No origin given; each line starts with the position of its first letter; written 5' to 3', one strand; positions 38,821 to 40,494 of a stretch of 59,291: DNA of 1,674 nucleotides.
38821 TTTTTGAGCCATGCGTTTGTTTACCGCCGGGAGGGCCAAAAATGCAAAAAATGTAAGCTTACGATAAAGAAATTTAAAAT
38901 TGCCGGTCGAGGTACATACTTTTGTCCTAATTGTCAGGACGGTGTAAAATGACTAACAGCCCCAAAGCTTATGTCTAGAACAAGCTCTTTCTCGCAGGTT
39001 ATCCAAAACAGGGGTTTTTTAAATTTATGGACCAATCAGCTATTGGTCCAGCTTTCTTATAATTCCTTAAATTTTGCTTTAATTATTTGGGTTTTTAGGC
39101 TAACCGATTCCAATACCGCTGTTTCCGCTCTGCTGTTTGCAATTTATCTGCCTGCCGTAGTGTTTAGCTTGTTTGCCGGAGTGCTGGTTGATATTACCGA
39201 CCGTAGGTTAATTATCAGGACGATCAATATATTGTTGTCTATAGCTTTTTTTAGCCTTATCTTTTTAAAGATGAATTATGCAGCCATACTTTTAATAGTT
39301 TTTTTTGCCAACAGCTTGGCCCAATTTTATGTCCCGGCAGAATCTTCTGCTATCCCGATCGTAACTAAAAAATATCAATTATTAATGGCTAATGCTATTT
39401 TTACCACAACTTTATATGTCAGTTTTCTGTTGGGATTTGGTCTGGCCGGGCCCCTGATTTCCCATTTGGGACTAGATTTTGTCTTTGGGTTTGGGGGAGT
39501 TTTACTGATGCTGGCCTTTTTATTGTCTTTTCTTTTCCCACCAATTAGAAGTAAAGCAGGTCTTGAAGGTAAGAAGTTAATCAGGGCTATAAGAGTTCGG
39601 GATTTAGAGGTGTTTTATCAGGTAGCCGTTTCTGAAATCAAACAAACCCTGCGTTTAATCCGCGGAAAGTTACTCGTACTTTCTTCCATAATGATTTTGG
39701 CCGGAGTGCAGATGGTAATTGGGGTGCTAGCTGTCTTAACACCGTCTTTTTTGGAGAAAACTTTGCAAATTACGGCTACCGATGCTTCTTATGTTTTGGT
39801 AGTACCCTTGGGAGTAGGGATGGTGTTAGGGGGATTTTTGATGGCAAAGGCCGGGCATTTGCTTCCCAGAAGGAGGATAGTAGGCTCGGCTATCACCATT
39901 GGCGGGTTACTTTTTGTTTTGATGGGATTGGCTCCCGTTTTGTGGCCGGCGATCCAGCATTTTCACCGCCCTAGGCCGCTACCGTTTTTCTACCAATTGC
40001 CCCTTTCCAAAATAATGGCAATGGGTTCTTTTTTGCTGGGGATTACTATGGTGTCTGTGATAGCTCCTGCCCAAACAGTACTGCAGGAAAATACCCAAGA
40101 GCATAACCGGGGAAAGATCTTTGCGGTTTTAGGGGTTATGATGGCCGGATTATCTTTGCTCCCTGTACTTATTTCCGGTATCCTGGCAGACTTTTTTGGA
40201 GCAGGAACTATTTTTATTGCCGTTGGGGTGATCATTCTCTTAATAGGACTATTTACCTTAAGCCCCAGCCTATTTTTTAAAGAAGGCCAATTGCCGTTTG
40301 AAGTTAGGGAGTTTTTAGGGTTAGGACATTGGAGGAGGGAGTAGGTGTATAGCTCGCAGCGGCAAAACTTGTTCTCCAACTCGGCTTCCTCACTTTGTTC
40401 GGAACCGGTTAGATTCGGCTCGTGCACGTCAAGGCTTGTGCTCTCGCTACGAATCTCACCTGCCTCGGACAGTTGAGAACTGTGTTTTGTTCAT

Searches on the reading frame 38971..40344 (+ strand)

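Call 11: search_protein_families(library=phrogs, proteins=[window:38971-40344:+], max_evalue=0.001)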
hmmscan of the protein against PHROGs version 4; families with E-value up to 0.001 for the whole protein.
window:38971-40344:+ (457 aa): 1 family
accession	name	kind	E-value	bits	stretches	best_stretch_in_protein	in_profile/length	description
phrog_2034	-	unknown function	1.4e-26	94.1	1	12-432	11-395/406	-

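Call 15: search_protein_families(library=ncbifam, proteins=[window:38971-40344:+], max_evalue=0.00001)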
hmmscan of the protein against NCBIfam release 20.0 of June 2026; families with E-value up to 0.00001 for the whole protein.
window:38971-40344:+ (457 aa): 2 families
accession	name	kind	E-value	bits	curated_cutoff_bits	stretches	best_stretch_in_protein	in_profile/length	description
TIGR00900.1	2A0121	subfamily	2.6e-26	92.8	319.6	1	16-325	1-300/364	H+ Antiporter protein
NF006386.0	PRK08633.1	equivalog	2.1e-13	48.9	1221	1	10-430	5-407/1147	acyl-[ACP]--phospholipid O-acyltransferase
